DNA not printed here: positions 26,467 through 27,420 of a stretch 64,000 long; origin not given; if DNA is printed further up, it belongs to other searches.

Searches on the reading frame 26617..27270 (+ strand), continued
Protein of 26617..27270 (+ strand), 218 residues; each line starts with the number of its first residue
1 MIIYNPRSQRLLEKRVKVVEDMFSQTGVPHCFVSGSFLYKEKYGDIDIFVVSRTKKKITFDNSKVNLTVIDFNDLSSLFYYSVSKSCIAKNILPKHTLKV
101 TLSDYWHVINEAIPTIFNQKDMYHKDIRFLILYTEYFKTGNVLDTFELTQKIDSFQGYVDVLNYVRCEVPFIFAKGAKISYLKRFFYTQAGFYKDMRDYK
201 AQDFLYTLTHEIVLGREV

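Call 80: search_solved_structures(query=L012:6774-7109:+, max_evalue=10, show_alignments=2)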
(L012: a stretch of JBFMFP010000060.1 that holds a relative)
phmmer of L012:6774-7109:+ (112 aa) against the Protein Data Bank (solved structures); distinct sequences matched with E-value up to 10: 8.
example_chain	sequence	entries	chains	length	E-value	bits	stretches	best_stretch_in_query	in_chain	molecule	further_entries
8yxv_F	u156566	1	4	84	0.034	17.2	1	28-93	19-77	Putative mRNA interferase YoeB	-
7upp_A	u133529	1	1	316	0.069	16.2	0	13-99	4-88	DHT03 protein A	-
7upp_B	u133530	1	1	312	0.075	16.1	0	13-98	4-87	DHT03 protein B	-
2a6q_E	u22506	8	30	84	0.11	15.6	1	28-93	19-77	Toxin yoeB | TOXIN OF THE YOEB-YEFM TOXIN-ANTITOXIN SYSTEM | Addiction module toxin, Txe/YoeB family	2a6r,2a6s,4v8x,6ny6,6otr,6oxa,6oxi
6l8e_E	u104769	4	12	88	0.16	15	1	19-95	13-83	YoeB toxin | YoeB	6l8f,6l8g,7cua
7r0k_A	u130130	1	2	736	0.27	14.3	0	13-46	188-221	DNA polymerase I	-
36lx_A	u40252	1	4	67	0.28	14.3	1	16-53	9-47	MB03-ds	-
2ppy_A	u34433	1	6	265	0.85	12.7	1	4-55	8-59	Enoyl-CoA hydratase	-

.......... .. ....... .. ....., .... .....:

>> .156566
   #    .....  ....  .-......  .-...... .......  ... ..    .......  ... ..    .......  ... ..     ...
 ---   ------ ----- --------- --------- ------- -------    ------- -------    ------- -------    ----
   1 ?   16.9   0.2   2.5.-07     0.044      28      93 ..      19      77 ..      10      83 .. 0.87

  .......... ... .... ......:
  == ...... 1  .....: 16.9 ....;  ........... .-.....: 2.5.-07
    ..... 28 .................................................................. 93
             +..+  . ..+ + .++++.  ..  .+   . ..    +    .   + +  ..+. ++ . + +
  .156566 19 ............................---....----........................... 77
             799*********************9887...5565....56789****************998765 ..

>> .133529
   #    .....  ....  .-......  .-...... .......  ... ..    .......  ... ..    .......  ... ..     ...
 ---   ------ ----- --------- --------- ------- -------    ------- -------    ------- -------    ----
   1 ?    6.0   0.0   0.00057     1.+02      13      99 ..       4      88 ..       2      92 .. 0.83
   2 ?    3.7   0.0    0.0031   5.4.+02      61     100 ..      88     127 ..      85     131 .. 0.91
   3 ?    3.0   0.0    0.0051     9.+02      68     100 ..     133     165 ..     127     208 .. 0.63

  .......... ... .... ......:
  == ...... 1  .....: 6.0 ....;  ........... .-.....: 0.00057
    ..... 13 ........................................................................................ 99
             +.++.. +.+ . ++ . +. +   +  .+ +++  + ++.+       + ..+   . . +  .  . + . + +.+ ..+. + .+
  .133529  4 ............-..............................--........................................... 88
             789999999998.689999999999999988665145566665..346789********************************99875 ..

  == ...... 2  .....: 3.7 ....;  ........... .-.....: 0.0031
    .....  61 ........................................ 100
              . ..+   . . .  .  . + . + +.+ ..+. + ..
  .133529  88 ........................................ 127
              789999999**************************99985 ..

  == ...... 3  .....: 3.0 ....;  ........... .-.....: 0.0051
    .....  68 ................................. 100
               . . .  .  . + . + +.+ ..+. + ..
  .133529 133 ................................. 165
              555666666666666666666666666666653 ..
